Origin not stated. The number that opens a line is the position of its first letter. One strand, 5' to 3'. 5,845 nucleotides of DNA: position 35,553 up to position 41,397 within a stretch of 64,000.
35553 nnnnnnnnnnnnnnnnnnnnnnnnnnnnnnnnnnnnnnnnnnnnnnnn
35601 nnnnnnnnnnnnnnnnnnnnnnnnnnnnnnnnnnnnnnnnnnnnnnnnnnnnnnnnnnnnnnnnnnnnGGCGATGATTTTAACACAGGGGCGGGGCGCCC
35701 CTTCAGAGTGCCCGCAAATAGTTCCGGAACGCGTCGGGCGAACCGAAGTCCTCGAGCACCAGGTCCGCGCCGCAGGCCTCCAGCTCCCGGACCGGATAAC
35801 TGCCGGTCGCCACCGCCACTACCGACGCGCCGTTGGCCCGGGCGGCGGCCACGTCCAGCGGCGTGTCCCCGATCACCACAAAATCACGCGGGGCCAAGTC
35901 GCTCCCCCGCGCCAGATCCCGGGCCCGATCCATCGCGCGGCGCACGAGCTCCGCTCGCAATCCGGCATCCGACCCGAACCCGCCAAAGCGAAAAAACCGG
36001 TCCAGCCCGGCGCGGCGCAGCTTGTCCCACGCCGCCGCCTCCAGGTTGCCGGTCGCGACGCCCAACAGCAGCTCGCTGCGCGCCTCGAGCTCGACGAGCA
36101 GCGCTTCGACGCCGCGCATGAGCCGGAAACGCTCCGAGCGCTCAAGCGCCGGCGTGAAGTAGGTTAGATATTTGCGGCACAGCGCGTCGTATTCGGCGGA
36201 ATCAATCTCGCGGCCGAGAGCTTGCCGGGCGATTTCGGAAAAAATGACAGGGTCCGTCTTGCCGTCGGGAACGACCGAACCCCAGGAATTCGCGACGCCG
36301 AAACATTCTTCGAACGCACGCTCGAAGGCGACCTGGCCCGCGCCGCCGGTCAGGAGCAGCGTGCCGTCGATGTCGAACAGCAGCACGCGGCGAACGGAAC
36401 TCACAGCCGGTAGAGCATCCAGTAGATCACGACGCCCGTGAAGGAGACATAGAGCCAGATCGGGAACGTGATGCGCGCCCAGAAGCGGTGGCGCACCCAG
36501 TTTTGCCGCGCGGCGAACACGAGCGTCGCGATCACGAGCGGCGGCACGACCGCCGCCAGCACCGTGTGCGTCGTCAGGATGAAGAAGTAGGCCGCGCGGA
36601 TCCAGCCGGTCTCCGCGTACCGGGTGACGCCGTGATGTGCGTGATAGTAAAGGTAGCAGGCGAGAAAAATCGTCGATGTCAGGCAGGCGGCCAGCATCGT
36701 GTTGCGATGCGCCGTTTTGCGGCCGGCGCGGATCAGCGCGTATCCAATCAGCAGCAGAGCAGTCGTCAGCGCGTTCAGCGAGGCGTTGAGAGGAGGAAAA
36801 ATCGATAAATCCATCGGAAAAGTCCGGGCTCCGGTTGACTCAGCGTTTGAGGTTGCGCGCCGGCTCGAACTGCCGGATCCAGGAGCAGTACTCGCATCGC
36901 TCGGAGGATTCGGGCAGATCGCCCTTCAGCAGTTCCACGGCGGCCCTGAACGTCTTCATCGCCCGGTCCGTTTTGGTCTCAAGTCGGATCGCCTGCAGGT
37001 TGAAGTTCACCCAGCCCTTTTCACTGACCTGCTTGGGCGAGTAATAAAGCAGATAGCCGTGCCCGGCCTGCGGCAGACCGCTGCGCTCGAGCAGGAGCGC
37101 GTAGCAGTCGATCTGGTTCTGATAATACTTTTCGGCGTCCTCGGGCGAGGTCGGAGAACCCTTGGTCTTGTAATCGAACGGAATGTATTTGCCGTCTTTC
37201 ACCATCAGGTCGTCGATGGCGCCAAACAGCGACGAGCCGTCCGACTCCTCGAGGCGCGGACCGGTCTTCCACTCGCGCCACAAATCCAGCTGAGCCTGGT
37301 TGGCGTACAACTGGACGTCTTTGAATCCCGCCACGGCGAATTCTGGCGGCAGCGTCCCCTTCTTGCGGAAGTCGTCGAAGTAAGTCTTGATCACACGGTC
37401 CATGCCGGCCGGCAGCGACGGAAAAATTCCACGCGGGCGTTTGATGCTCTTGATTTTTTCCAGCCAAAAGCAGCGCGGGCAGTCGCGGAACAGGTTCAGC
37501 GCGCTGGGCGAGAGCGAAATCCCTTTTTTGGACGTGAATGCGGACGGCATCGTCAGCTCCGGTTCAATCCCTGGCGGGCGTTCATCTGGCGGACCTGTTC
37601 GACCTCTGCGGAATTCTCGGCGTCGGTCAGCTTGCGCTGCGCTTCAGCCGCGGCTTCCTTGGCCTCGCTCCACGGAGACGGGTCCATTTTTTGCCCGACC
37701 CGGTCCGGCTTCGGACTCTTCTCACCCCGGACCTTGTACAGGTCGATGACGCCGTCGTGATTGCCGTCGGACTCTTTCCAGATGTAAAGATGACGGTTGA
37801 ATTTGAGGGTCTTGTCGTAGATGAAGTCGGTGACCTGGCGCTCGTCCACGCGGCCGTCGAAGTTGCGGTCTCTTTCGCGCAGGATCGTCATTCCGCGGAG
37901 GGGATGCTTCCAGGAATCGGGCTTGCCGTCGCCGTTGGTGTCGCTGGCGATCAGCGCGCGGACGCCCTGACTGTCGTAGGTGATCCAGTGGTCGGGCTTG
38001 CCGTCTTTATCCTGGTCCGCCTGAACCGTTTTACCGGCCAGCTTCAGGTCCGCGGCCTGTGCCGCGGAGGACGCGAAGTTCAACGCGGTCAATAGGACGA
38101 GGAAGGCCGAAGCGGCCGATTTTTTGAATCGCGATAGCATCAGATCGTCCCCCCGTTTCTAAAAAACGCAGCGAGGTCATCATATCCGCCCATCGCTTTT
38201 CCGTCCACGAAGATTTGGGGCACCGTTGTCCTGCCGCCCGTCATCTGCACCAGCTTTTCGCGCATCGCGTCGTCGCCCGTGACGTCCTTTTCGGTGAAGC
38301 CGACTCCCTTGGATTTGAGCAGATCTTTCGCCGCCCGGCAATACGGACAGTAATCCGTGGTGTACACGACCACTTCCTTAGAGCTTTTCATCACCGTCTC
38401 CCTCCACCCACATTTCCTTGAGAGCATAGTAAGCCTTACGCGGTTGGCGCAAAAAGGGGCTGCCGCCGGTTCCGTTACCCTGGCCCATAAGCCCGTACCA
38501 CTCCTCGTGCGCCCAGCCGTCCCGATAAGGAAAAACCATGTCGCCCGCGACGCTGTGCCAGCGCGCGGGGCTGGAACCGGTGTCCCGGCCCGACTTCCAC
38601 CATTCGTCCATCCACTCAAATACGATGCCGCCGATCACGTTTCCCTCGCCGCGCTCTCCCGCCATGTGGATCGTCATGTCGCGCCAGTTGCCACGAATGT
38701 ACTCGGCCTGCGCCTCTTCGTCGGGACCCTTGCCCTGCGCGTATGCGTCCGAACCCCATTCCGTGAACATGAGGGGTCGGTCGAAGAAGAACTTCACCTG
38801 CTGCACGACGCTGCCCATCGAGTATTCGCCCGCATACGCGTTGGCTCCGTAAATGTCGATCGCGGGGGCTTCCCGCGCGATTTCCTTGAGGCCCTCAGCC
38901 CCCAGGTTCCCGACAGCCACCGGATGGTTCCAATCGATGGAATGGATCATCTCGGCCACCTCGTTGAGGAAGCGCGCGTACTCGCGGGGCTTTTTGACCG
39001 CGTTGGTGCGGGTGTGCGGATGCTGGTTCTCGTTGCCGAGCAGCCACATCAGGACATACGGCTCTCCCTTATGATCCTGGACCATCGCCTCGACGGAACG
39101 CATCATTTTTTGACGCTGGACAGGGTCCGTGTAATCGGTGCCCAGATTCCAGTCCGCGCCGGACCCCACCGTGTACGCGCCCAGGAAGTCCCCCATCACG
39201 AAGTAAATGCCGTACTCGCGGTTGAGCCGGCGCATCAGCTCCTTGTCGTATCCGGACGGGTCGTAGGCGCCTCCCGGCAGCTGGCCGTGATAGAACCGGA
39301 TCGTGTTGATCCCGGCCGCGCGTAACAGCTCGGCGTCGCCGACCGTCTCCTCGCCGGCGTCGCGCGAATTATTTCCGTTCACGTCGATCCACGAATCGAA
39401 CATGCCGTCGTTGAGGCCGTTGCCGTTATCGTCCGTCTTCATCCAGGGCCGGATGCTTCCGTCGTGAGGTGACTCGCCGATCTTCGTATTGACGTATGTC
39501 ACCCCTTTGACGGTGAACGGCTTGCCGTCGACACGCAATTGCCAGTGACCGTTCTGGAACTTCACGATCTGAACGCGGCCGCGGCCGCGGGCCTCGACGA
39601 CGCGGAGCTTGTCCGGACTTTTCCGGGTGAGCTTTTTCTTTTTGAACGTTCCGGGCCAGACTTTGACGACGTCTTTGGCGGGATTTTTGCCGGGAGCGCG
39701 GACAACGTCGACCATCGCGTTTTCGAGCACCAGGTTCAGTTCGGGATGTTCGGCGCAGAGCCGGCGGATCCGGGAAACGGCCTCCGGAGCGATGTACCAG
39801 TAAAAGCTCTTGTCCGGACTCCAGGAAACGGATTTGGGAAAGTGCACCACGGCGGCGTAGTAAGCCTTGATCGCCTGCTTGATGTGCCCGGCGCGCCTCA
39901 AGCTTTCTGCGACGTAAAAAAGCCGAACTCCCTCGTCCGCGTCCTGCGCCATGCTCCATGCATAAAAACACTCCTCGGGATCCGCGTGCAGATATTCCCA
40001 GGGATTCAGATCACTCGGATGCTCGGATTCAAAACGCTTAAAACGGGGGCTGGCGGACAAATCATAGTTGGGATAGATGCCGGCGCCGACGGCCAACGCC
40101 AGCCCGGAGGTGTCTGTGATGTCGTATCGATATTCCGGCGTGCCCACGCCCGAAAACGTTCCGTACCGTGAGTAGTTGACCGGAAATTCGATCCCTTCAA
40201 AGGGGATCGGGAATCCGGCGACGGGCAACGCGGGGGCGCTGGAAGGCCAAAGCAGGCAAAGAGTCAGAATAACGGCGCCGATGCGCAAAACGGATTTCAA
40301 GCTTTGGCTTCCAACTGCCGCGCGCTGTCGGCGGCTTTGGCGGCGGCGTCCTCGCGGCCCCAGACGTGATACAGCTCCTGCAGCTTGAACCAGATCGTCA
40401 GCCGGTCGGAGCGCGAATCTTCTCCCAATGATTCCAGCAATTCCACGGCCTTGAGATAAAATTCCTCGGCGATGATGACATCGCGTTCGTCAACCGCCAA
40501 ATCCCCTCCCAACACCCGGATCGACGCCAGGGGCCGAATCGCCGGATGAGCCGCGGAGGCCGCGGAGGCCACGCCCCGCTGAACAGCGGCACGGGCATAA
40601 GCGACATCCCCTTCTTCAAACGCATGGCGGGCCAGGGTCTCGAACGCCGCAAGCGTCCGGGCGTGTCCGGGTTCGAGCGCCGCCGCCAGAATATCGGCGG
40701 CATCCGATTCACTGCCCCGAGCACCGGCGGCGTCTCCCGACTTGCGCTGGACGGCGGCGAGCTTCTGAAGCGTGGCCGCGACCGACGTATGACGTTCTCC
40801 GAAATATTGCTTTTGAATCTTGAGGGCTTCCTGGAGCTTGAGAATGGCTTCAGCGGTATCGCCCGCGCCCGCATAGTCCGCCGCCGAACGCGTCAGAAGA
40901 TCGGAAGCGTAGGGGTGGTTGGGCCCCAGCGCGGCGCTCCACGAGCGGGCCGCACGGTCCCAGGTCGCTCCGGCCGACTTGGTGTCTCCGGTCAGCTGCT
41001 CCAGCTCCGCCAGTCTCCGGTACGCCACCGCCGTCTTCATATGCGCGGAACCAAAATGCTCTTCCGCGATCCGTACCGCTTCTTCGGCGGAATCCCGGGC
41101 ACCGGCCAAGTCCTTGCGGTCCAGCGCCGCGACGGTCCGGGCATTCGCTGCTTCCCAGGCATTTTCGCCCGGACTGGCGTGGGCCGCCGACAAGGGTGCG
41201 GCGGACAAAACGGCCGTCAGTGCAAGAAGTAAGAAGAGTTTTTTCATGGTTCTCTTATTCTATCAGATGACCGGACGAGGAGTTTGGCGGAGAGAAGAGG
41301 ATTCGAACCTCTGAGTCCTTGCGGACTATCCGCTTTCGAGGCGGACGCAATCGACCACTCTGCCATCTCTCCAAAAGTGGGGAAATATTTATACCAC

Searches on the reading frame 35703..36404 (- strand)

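Call 20: search_protein_families(library=pfam, max_evalue=0.00001, proteins=[window:35703-36404:-])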
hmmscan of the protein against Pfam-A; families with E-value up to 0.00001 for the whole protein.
window:35703-36404:- (233 aa): 4 families
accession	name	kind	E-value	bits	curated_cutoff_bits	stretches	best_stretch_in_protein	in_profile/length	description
PF13419.12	HAD_2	-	8.8e-14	52.5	23.8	1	8-198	1-178/178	Haloacid dehalogenase-like hydrolase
PF00702.32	Hydrolase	-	2.1e-11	45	26.4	1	6-192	2-191/191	haloacid dehalogenase-like hydrolase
PF13242.12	Hydrolase_like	-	3.2e-10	40.2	22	1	157-220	13-72/75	HAD-hyrolase-like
PF12710.13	HAD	-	3.1e-08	34.7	27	1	9-189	2-189/189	haloacid dehalogenase-like hydrolase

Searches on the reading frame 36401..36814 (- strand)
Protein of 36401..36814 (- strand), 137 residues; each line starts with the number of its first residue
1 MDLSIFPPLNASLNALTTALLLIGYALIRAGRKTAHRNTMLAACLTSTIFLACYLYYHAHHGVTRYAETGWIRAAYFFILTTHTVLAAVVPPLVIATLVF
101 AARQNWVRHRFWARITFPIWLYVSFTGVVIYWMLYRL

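Call 20: search_protein_families(library=pfam, max_evalue=0.00001, proteins=[window:36401-36814:-])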
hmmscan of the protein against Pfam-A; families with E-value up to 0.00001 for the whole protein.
window:36401-36814:- (137 aa): 1 family
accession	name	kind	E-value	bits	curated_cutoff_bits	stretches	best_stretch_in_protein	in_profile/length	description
PF04238.17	DUF420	-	9.2e-41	139.6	30.5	1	6-134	1-130/130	Protein of unknown function (DUF420)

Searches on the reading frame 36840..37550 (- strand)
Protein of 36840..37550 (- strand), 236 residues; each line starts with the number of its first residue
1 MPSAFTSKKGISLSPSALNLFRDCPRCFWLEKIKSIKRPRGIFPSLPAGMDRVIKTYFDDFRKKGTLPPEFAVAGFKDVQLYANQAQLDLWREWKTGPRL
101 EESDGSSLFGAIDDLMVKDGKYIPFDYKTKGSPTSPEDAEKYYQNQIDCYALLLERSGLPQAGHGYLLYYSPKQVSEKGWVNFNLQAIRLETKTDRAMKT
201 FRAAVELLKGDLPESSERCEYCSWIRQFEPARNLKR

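Call 20: search_protein_families(library=pfam, max_evalue=0.00001, proteins=[window:36840-37550:-])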
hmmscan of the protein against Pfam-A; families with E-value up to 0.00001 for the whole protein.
window:36840-37550:- (236 aa): 1 family
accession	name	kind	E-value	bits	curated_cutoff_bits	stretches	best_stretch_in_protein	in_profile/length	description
PF12705.13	PDDEXK_1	-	2.4e-15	57.6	22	1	52-225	91-243/247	PD-(D/E)XK nuclease superfamily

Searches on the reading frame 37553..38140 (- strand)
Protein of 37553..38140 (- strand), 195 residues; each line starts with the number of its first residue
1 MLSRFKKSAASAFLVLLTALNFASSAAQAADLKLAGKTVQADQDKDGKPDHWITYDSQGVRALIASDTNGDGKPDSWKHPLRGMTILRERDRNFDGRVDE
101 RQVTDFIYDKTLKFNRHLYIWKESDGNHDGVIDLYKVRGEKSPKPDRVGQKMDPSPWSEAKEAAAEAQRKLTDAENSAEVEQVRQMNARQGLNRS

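Call 20: search_protein_families(library=pfam, max_evalue=0.00001, proteins=[window:37553-38140:-])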
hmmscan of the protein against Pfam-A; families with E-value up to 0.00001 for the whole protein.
window:37553-38140:- (195 aa): 0 families

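Call 80: search_protein_families(library=pfam, max_evalue=0.1, proteins=[window:37553-38140:-])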
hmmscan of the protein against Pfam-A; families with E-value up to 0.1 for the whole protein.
window:37553-38140:- (195 aa): 1 family
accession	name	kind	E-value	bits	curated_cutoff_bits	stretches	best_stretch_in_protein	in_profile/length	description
PF13202.12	EF-hand_5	-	0.006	16.5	25.9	0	125-133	9-17/25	EF hand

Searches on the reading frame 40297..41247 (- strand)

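Call 20: search_protein_families(library=pfam, max_evalue=0.00001, proteins=[window:40297-41247:-])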
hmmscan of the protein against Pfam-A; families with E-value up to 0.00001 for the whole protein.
window:40297-41247:- (316 aa): 3 families
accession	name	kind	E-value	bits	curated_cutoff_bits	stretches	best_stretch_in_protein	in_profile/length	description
PF13424.12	TPR_12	-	6.4e-19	68.4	30.1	2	72-147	2-77/77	Tetratricopeptide repeat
PF13374.12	TPR_10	-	1.4e-07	31.7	27.5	0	40-69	11-40/42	Tetratricopeptide repeat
PF24885.1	TPR_NPHP3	-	1.1e-06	28.7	100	0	103-188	129-214/239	Nephrocystin-3 TPR domain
